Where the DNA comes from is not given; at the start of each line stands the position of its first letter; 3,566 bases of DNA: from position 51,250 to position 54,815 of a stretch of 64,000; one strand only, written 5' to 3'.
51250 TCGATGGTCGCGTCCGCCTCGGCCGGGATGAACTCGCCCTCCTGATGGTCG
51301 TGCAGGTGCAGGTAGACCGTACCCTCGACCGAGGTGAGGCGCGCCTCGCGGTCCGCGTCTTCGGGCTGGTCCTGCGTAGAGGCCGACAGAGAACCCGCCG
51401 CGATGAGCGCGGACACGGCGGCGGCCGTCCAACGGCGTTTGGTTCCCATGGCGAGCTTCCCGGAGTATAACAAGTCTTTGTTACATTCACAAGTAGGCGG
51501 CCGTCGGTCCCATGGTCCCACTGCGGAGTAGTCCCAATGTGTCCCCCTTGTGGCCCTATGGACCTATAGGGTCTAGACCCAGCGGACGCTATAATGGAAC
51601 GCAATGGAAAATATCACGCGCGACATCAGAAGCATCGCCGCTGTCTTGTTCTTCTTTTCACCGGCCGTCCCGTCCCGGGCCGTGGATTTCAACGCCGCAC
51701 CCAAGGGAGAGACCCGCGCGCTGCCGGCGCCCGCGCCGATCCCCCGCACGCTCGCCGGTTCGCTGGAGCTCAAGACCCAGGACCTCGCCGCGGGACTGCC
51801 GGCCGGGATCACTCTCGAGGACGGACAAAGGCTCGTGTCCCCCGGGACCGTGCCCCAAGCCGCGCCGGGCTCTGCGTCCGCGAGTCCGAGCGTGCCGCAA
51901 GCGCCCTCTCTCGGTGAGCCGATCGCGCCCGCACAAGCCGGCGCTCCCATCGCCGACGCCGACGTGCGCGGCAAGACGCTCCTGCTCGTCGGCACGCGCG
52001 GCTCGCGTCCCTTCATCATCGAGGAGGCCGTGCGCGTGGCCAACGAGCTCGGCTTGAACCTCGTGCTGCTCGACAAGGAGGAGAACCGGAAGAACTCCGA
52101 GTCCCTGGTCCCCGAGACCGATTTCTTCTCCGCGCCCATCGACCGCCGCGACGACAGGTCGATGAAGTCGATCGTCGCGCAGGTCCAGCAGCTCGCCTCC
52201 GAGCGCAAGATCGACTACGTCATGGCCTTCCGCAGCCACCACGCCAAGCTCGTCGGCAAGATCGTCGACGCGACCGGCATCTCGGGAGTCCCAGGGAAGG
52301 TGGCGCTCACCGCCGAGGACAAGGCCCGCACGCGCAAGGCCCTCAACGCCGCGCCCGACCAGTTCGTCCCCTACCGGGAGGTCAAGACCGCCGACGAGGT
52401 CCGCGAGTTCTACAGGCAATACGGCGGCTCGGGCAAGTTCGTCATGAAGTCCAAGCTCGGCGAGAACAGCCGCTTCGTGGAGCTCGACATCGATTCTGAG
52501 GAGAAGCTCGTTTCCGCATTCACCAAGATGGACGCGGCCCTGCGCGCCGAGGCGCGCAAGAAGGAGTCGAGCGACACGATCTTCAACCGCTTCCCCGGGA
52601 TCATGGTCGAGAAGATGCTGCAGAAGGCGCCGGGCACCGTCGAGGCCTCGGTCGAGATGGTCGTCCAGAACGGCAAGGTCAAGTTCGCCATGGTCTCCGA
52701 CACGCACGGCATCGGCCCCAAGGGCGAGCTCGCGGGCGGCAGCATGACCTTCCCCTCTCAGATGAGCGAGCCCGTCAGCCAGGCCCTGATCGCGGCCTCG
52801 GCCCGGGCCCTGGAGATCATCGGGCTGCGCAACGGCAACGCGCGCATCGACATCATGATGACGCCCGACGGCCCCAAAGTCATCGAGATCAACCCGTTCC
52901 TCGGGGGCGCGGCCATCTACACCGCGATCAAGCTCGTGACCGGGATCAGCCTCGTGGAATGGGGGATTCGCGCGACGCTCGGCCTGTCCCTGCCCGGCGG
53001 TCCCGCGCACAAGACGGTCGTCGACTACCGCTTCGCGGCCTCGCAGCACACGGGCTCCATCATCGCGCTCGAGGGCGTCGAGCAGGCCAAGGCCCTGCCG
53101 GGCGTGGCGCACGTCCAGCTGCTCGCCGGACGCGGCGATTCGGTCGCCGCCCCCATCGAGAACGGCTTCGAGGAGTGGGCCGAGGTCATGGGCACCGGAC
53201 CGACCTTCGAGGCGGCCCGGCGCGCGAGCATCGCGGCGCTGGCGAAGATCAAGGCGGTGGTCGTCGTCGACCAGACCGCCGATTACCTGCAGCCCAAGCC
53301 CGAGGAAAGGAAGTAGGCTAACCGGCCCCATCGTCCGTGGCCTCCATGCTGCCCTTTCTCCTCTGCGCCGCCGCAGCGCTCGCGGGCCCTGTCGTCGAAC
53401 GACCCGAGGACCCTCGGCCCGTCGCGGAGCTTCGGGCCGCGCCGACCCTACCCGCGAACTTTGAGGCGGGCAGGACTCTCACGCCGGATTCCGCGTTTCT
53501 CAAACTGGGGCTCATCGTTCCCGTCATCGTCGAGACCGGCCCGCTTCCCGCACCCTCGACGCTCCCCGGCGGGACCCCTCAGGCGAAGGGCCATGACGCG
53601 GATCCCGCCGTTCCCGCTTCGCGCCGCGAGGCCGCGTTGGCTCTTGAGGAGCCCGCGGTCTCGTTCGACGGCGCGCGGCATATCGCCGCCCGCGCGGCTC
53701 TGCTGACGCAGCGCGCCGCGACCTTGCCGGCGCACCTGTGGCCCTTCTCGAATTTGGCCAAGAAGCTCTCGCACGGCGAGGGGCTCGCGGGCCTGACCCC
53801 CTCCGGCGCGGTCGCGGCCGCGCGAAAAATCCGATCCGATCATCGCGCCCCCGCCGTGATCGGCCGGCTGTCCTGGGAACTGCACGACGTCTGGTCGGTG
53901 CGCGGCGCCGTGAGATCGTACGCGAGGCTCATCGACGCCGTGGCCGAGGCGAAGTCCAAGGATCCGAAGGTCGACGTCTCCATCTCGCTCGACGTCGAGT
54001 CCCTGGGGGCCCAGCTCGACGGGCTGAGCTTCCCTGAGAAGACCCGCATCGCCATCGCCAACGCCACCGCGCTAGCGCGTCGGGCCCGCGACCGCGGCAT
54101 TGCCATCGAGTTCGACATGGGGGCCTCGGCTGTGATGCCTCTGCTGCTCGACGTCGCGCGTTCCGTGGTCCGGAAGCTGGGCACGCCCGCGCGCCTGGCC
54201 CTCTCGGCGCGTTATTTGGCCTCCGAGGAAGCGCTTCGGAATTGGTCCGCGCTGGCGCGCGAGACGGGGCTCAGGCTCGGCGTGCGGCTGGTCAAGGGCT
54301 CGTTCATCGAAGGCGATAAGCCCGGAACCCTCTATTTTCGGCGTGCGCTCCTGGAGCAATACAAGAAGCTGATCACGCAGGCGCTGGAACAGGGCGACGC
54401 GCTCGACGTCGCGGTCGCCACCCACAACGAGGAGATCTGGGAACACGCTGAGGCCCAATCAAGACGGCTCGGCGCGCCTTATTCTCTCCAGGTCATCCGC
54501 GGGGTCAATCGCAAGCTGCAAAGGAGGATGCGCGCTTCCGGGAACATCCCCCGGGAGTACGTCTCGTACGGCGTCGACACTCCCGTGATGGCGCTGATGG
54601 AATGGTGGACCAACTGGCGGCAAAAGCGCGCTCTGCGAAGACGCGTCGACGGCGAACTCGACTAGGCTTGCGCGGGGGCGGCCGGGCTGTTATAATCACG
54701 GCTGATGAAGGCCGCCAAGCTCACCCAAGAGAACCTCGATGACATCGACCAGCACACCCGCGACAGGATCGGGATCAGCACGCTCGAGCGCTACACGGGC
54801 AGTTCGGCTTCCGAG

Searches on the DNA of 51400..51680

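Call 72: search_rna_families(source=window, start=51400, end=51680, threshold=evalue, max_evalue=1)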
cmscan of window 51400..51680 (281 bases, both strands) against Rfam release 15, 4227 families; matches with E-value up to 1: 0.
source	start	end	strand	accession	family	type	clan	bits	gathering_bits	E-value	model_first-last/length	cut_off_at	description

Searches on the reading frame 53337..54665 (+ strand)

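Call 69: search_protein_families(library=pfam, proteins=[window:53337-54665:+], max_evalue=0.001)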
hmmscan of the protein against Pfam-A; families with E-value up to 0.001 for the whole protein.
window:53337-54665:+ (442 aa): 1 family
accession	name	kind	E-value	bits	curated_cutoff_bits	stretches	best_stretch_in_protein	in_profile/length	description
PF01619.24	Pro_dh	-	3.6e-18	66.5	27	1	191-419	33-260/278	Proline dehydrogenase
